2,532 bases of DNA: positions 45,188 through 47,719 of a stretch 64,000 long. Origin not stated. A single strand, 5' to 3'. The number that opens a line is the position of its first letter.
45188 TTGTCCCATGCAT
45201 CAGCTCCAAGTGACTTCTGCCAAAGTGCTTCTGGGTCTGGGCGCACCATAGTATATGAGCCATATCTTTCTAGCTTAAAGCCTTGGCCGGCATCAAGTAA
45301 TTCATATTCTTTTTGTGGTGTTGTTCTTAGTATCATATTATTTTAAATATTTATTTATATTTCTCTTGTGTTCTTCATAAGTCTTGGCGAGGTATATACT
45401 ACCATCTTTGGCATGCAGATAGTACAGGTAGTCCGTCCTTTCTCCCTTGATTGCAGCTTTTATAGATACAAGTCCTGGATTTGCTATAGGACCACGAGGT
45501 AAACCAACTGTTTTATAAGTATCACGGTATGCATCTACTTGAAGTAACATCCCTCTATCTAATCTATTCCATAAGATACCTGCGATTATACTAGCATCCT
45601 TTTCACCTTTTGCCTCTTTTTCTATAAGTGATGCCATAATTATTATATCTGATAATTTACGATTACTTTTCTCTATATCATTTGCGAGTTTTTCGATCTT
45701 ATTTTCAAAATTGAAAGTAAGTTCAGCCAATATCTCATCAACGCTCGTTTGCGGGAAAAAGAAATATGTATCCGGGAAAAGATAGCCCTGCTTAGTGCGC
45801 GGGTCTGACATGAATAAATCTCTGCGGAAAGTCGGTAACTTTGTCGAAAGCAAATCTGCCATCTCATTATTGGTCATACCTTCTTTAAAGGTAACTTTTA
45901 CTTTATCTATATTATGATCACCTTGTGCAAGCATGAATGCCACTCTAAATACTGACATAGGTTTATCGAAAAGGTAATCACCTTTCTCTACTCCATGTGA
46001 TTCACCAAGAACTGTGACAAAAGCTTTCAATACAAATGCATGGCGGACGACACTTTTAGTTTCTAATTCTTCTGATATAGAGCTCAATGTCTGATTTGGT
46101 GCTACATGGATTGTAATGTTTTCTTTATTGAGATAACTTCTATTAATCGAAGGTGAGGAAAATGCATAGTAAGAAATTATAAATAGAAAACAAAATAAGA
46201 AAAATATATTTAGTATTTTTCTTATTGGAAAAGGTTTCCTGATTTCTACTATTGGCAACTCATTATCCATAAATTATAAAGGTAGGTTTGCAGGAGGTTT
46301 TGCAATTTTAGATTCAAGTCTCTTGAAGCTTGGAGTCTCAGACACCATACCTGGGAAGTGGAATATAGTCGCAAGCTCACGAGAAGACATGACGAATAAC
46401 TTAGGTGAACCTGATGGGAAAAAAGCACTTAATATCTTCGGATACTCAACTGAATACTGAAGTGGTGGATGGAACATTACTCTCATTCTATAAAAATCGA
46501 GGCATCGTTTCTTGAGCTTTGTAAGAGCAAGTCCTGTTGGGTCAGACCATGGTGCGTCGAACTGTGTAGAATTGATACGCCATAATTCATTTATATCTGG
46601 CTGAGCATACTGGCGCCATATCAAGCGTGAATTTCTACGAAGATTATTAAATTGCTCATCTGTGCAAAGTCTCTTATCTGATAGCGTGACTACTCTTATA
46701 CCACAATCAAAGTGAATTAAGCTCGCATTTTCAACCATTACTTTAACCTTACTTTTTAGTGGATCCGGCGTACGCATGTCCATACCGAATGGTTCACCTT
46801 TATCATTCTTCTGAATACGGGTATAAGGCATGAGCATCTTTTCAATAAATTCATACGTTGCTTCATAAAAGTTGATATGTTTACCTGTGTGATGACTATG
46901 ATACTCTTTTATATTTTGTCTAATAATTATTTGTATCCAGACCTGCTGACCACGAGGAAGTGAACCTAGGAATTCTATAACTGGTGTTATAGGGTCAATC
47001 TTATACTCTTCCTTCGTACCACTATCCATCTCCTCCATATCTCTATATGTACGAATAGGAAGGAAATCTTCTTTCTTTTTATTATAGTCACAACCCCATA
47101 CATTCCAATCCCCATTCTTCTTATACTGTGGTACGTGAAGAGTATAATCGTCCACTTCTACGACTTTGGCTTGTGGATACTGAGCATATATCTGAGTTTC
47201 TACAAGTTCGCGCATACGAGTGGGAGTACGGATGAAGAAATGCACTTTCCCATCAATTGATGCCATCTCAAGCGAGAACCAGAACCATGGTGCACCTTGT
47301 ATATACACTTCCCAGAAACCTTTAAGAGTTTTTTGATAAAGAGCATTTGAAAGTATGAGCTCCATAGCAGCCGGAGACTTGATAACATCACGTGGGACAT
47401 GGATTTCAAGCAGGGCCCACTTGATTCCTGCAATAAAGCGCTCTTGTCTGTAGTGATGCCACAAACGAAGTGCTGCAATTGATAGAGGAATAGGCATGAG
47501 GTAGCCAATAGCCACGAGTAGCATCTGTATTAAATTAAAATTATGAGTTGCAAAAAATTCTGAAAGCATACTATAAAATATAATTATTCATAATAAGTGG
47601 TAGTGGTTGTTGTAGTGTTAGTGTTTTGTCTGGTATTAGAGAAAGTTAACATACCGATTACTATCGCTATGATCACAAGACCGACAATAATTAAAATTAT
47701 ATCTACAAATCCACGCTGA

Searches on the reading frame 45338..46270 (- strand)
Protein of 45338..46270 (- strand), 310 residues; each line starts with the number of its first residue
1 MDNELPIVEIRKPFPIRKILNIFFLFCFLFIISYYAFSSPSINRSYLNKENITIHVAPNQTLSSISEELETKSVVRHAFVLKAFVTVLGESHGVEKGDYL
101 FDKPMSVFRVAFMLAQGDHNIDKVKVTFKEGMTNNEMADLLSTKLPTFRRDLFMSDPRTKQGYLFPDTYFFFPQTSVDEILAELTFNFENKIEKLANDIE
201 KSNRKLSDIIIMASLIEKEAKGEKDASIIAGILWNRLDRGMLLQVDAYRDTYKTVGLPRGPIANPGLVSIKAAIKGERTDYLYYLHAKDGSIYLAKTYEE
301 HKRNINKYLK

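Call 38: search_protein_families(library=pfam, proteins=[window:45338-46270:-], max_evalue=0.00001)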
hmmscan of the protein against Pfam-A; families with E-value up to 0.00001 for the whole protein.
window:45338-46270:- (310 aa): 1 family
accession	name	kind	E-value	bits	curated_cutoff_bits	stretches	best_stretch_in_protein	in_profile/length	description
PF02618.21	YceG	-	4.5e-59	200.6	32.4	1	54-307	1-275/275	YceG-like family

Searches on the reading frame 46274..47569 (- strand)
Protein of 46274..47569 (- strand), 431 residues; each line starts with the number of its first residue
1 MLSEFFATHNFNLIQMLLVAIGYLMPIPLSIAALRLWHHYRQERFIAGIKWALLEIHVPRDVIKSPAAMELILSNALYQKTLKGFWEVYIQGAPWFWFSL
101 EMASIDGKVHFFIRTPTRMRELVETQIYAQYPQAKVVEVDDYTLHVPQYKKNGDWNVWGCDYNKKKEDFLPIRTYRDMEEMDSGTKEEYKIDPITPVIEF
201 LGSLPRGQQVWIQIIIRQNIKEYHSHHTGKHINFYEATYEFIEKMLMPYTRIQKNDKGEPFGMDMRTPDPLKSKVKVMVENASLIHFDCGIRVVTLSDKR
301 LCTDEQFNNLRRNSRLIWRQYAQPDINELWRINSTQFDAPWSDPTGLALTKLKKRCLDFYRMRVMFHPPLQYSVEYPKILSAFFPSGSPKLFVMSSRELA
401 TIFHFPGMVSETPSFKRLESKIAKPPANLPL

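Call 38: search_protein_families(library=pfam, proteins=[window:46274-47569:-], max_evalue=0.00001)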
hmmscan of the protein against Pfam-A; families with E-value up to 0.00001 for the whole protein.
window:46274-47569:- (431 aa): 0 families

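Call 50: search_protein_families(library=pfam, proteins=[window:46274-47569:-], max_evalue=1)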
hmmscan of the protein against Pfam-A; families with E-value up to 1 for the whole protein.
window:46274-47569:- (431 aa): 0 families

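Call 73: search_protein_families(library=padloc, proteins=[window:46274-47569:-], max_evalue=0.01)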
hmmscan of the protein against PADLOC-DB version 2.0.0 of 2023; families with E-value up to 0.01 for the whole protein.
window:46274-47569:- (431 aa): 0 families

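Call 74: search_protein_families(library=phrogs, proteins=[window:46274-47569:-], max_evalue=0.01)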
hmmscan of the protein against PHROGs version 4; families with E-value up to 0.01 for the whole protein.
window:46274-47569:- (431 aa): 1 family
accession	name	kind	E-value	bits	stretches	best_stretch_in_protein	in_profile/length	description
phrog_5156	-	unknown function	0.00022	20.4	1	89-177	72-153/824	-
